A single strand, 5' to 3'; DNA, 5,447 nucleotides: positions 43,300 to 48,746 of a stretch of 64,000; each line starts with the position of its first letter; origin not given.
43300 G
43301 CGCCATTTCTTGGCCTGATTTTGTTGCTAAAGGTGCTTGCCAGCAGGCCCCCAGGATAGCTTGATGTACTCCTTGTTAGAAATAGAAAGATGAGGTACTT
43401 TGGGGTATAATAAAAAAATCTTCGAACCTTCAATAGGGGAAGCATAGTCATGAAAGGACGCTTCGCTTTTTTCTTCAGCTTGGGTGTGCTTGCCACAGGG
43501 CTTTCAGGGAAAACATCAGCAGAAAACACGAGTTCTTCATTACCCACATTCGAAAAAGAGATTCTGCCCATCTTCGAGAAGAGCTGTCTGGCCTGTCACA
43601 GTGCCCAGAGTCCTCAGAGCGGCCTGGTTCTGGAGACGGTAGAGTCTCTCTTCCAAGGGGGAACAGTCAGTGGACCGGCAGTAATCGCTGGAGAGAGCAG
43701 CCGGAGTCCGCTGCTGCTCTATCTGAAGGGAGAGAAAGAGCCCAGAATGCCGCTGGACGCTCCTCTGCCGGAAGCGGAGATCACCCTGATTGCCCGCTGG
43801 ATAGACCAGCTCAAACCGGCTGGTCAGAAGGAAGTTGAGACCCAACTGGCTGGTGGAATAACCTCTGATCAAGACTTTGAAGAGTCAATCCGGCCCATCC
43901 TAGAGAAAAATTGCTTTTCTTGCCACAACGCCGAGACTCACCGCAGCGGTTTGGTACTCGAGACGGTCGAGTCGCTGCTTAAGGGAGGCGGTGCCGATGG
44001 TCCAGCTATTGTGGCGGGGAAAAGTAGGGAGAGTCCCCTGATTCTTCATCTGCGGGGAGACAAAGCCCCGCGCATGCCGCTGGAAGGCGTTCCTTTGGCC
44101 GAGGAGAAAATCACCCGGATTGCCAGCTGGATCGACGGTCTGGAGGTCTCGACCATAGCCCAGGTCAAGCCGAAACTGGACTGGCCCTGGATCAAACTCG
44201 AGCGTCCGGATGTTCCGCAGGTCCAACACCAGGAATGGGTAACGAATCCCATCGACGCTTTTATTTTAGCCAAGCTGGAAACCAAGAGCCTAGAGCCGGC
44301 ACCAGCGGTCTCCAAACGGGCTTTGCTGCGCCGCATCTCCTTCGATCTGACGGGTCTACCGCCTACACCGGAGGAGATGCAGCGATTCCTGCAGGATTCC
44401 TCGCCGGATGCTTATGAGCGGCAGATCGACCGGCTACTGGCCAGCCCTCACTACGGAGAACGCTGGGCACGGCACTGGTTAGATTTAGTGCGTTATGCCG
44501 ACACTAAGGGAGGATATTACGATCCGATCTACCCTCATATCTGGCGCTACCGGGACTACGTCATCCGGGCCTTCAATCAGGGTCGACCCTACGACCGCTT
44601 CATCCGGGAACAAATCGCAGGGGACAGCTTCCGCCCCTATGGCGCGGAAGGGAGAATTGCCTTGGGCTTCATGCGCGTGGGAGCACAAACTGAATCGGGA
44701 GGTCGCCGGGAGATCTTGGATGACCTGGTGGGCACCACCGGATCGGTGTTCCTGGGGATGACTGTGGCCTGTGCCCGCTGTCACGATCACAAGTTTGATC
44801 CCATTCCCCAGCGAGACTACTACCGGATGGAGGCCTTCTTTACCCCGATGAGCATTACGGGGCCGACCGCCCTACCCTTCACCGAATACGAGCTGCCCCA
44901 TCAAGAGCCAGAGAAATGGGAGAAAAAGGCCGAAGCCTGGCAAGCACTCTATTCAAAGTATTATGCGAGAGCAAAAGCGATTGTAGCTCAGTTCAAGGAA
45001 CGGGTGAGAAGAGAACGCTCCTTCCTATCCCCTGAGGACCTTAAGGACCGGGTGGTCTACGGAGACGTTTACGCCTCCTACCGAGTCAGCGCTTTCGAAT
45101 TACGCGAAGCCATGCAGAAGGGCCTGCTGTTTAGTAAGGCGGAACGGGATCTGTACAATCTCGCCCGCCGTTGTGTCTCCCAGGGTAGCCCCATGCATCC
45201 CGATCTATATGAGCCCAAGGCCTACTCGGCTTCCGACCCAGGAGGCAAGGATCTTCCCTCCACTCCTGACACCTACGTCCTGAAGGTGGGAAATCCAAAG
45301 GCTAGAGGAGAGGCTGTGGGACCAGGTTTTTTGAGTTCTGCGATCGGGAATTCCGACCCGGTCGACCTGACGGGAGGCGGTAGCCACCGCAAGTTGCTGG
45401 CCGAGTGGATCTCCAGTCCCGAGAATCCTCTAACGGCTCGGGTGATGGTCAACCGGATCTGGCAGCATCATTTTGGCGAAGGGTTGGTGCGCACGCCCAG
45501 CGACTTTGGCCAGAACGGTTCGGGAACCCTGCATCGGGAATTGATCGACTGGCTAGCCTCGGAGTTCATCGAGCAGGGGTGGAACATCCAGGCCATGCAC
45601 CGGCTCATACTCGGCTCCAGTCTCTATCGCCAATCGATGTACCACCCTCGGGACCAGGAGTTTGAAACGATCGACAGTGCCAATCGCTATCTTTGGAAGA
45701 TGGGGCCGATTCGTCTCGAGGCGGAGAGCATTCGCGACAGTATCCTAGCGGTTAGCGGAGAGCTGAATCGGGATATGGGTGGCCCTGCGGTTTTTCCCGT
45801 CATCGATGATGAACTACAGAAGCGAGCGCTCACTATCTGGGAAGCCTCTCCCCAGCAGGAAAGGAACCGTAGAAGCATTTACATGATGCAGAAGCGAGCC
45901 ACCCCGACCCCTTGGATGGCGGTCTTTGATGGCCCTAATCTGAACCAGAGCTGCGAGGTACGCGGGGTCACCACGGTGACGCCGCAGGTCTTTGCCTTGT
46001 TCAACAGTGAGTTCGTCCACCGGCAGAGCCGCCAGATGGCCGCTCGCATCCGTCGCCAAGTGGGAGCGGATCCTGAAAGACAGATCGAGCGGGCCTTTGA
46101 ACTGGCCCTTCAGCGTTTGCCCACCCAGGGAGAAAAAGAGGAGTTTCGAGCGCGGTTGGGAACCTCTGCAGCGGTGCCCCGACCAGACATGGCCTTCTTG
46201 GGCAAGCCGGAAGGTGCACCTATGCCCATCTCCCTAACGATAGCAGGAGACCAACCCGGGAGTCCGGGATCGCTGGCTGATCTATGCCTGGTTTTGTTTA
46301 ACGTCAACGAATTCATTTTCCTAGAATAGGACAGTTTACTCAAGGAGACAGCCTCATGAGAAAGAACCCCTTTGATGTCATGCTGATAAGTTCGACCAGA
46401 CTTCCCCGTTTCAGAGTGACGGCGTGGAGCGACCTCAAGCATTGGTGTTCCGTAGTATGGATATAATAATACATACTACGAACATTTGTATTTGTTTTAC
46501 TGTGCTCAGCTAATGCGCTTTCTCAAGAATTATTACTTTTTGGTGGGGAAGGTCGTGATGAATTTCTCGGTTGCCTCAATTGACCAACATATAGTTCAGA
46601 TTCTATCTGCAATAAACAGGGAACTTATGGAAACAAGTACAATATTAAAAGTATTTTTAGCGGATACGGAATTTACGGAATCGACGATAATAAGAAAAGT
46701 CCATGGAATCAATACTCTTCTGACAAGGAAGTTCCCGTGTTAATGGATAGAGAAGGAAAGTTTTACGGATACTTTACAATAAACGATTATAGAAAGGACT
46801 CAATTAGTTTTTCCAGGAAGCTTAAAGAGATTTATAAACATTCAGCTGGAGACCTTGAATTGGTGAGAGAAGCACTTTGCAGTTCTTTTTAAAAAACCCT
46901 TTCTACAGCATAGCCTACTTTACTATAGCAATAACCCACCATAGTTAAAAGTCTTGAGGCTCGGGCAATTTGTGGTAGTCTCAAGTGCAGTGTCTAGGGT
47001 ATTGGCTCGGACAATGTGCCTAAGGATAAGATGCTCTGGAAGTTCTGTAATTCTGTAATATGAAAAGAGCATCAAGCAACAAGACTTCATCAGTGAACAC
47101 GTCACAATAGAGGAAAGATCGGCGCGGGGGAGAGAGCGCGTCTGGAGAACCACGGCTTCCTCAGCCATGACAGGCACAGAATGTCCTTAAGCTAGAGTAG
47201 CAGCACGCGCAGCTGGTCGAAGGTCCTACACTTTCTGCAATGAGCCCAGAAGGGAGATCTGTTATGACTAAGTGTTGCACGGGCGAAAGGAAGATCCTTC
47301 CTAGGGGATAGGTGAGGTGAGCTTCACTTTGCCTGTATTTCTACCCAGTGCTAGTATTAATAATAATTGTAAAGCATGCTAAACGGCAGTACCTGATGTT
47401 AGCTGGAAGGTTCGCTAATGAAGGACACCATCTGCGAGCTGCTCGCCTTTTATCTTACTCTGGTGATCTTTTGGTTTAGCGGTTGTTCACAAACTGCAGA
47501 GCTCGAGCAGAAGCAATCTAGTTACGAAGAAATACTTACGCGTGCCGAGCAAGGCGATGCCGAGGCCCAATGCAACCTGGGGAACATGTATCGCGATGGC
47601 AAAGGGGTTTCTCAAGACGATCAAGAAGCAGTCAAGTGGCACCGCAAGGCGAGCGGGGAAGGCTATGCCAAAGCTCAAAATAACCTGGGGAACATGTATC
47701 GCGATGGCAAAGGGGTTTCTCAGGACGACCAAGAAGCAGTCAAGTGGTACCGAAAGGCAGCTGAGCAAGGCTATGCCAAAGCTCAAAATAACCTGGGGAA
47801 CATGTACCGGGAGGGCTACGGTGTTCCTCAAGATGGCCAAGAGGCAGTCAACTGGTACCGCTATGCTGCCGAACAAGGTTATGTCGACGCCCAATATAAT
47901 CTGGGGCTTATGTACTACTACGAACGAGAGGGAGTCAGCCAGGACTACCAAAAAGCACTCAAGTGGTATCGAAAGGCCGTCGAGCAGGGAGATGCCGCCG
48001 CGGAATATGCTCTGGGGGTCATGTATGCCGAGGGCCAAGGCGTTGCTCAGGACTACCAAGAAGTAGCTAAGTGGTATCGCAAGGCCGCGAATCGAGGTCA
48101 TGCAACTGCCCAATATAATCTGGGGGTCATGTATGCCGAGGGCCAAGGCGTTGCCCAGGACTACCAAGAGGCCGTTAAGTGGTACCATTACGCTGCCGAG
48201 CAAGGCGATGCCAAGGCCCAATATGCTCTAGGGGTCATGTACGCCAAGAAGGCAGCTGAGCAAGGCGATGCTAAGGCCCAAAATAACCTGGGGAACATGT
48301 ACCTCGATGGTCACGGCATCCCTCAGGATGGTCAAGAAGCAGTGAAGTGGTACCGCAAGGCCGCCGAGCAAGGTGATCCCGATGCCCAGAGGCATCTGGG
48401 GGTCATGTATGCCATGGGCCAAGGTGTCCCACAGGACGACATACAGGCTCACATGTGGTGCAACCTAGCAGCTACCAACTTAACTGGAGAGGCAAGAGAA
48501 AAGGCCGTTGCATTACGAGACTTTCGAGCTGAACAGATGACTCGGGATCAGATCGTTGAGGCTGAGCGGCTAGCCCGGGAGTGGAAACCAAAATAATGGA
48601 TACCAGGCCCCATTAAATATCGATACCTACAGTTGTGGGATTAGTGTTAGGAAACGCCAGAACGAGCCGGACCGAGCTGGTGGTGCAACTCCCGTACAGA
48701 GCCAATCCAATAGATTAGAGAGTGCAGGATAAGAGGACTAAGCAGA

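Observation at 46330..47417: AT-rich island with two overlapping mini-ORFs next to a Sel1-repeat protein and an orphan PSD1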

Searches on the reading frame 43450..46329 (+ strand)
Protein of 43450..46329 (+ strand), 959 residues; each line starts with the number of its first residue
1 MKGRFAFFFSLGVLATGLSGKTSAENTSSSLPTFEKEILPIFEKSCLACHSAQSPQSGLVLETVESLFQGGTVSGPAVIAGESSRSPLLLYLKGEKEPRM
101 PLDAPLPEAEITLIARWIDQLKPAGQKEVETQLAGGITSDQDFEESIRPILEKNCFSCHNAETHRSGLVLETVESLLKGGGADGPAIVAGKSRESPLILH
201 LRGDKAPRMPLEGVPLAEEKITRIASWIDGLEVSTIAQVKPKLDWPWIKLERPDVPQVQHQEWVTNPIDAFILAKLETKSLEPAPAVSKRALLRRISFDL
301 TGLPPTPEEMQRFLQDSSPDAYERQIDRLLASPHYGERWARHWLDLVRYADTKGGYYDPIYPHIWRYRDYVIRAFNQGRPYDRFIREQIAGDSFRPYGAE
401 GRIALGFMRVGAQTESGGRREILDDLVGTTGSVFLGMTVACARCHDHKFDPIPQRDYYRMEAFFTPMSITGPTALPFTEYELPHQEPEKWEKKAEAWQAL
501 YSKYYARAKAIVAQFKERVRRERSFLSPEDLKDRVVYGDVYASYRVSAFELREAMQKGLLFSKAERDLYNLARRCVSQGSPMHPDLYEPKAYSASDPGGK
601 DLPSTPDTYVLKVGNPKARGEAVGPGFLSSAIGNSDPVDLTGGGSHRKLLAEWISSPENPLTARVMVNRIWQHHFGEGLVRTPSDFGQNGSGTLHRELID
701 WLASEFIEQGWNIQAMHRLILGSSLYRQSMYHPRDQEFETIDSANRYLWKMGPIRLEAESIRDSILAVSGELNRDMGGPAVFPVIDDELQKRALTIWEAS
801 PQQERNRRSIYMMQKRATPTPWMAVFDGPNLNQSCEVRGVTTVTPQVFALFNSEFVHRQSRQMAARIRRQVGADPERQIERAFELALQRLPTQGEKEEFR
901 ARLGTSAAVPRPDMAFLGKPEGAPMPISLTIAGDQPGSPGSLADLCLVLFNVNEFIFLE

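Call 9: search_protein_families(library=pfam, proteins=[window:43450-46329:+], max_evalue=1)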
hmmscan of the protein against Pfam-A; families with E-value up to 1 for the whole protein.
window:43450-46329:+ (959 aa): 12 families
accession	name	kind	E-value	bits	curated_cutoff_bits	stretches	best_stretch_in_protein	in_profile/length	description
PF07587.16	PSD1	-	1.1e-83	280.9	28.5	1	647-901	2-242/244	Protein of unknown function (DUF1553)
PF07583.16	PSCyt2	-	1.8e-83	280.1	29.8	1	267-467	1-207/209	Protein of unknown function (DUF1549)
PF07635.16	PSCyt1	-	6.5e-17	62.3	22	2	155-210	1-56/59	Planctomycete cytochrome C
PF13442.11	Cytochrome_CBB3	-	3.7e-06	27.6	27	1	148-228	7-68/68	Cytochrome C oxidase, cbb3-type, subunit III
PF14376.11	Haem_bd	-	5.1e-05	23.7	27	2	127-164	14-51/133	Haem-binding domain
PF00034.26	Cytochrom_C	-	0.00025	22.7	21.3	0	41-121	7-89/90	Cytochrome c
PF11845.13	Tll0287-like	-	0.00029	21.7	24.1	0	41-56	99-116/144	Tll0287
PF22297.1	PccH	-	0.00048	20.7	24.4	1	33-57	1-25/133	PccH Cytochrome c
PF09699.15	Paired_CXXCH_1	-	0.0012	18.9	20.6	0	40-61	3-25/41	Doubled CXXCH motif (Paired_CXXCH_1)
PF14522.11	Cytochrome_C7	-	0.0021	18.3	24.8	0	152-165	41-54/67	Cytochrome c7 and related cytochrome c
PF22113.1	Mtrc-MtrF_II-IV_dom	-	0.086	12.8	30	0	150-163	79-92/176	Outer membrane cytochrome MtrC/MtrF-like, domains II/IV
PF07627.16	PSCyt3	-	0.16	12.7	27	0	137-172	56-87/98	Protein of unknown function (DUF1588)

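Call 19: find_encoding_contigs(protein=window:43450-46329:+, flank=10000, max_places=6)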
Protein window:43450-46329:+ (959 aa): no gene with exactly this product is on record in the collection.

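Call 20: find_related_loci(query=window:43450-46329:+, collection=genome_contigs, flank=10000)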
Query window:43450-46329:+ (959 aa) in genome_contigs; peptide patterns used: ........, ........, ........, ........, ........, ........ (x = any residue, [..] = any of these).
600 stretches matched a pattern (row limit reached: there are more); 600 encode a relative of the query (tblastn E <= 1e-3); the best 80 are kept; 80 distinct loci.
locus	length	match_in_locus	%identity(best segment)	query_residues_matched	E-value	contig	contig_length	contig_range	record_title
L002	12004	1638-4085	53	34-959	0e+0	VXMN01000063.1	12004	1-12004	MAG: Acidobacteria bacterium isolate SB0661_bin_38 NODE_3608_length_12004_cov_20.501967, whole genome shotgun sequence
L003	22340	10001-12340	43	34-959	0e+0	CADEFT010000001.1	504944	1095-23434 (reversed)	MAG: uncultured Acidobacteria bacterium isolate Acidobacteria sp. RBC033 genome assembly, contig: MAG033_1, whole genome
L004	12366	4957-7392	38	29-957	3e-166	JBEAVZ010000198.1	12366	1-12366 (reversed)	MAG: Acidobacteriota bacterium isolate NASQAN2011_262_B_bin.29 scaffold_844241, whole genome shotgun sequence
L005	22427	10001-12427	39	34-957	8e-164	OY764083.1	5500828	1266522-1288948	MAG: Acidobacteriota bacterium isolate 715e7d27-e149-44c2-9d7f-aa5f8d263fc4 genome assembly, chromosome: 1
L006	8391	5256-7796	38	17-958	1e-163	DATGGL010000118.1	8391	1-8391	MAG TPA_asm: Bryobacteraceae bacterium isolate SMAG_U9753 k141_1427902, whole genome shotgun sequence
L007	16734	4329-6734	37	34-959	6e-157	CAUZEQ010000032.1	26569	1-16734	MAG: Planctomycetota bacterium isolate CB11b_AW.61 genome assembly, contig: Ga0310124_10000524, whole genome shotgun seq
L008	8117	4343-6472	40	245-957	5e-156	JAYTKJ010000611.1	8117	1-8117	MAG: Acidobacteriota bacterium isolate GFS_3114 GFS_3114_610, whole genome shotgun sequence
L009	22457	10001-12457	38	9-957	1e-154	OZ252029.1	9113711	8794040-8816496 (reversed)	MAG: Bryobacterales bacterium isolate af10eb97-6721-4eea-95a9-6ff168b1dfda genome assembly, chromosome: 1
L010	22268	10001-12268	39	214-957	5e-154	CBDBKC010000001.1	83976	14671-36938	MAG: Bryobacterales bacterium isolate 5f91f12a-28cc-4e70-8e9f-3aed67d6a3bc genome assembly, contig: contig_1, whole geno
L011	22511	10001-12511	37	41-959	5e-153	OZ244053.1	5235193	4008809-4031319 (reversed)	MAG: Terriglobia bacterium isolate c15e5db1-7159-4592-9896-25da90492a0a genome assembly, chromosome: 1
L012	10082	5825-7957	40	245-957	1e-151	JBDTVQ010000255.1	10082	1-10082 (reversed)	MAG: Acidobacteriota bacterium isolate cluster3_bin.71 NODE_30696_length_10082_cov_7.412785, whole genome shotgun sequen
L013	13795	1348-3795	37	5-959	2e-150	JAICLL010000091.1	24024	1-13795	MAG: Pirellulales bacterium isolate GZL_HY_2_bin.141 k141_4514718_length_24024_cov_37.7701, whole genome shotgun sequenc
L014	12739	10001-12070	40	245-959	2e-149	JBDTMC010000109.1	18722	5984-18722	MAG: Bryobacteraceae bacterium isolate cluster3_bin.117 NODE_10698_length_18722_cov_5.721005, whole genome shotgun seque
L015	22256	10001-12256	39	18-903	7e-148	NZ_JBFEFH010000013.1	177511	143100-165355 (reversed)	Tautonia sp. JC769 13, whole genome shotgun sequence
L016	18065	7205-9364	39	242-958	3e-148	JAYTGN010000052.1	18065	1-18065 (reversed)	MAG: Gemmataceae bacterium isolate GFS_2344 GFS_2344_51, whole genome shotgun sequence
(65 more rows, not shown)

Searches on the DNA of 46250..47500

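Call 35: search_rna_families(source=window, start=46250, end=47500, threshold=evalue, max_evalue=1)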
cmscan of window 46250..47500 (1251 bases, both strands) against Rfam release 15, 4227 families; matches with E-value up to 1: 0.
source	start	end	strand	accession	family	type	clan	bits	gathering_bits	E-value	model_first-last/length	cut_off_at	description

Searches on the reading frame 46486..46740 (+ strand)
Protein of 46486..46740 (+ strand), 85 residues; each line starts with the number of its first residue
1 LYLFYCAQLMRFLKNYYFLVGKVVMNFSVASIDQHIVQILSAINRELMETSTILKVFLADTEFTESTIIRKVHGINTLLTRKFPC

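Call 9: search_protein_families(library=pfam, proteins=[window:46486-46740:+], max_evalue=1)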
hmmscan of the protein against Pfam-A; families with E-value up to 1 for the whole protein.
seq(85 aa): 0 families

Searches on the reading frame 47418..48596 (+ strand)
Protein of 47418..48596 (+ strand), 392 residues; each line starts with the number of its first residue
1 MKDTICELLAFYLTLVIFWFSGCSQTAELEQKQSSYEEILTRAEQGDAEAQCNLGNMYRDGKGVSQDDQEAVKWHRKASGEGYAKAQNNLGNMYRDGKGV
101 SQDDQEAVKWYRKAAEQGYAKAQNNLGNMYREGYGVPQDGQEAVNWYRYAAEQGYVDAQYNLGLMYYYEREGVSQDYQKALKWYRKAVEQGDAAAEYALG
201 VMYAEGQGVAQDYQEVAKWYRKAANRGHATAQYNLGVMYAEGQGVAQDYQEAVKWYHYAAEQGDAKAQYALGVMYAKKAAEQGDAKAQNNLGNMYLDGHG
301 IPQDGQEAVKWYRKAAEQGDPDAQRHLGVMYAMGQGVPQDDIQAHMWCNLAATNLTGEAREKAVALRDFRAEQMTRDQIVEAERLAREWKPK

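Call 9: search_protein_families(library=pfam, proteins=[window:47418-48596:+], max_evalue=1)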
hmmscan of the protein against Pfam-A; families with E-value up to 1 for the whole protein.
window:47418-48596:+ (392 aa): 15 families
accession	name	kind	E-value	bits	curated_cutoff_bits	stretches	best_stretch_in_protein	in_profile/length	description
PF08238.18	Sel1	-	3.7e-89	290.4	30.7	8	285-320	1-36/36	Sel1 repeat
PF23310.1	TPR_27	-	1.5e-06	28.3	27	1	152-209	24-77/110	Plant tetratrico peptide repeats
PF13176.12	TPR_7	-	3.3e-05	24.1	27.9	0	89-115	4-26/36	Tetratricopeptide repeat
PF22775.2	GA_3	-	4.3e-05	24.4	27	1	30-100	5-76/100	GA-like domain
PF13432.12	TPR_16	-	0.00062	20.6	32.7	1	141-194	14-64/65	Tetratricopeptide repeat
PF20604.3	DUF6798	-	0.00068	19.8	26.9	0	97-113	41-57/61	Domain of unknown function (DUF6798)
PF07719.23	TPR_2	-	0.0039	17.6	27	1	175-189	15-29/34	Tetratricopeptide repeat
PF00515.34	TPR_1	-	0.0042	17.3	27.8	1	175-189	15-29/34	Tetratricopeptide repeat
PF20308.4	TPR-S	-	0.026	15.6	27.6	0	248-287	1-37/102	Tetratricopeptide Repeats-Sensor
PF06163.17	DUF977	-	0.03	14.8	22.1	0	81-118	44-81/134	Bacterial protein of unknown function (DUF977)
PF14226.12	DIOX_N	-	0.032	15.3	27.3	0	286-309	23-46/117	non-haem dioxygenase in morphine synthesis N-terminal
PF10516.15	SHNi-TPR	-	0.036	14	21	0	174-187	21-34/38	SHNi-TPR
PF09675.16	Chlamy_scaf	-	0.072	13.6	25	0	277-317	37-77/134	Chlamydia-phage Chp2 scaffold (Chlamy_scaf)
PF13414.12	TPR_11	-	0.12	12.6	26.8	0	175-190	8-23/42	TPR repeat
PF17113.10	AmpE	-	0.24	11.2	21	0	278-308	96-126/284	Regulatory signalling modulator protein AmpE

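Call 16: find_encoding_contigs(protein=window:47418-48596:+, flank=10000, max_places=6)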
Protein window:47418-48596:+ (392 aa): no gene with exactly this product is on record in the collection.
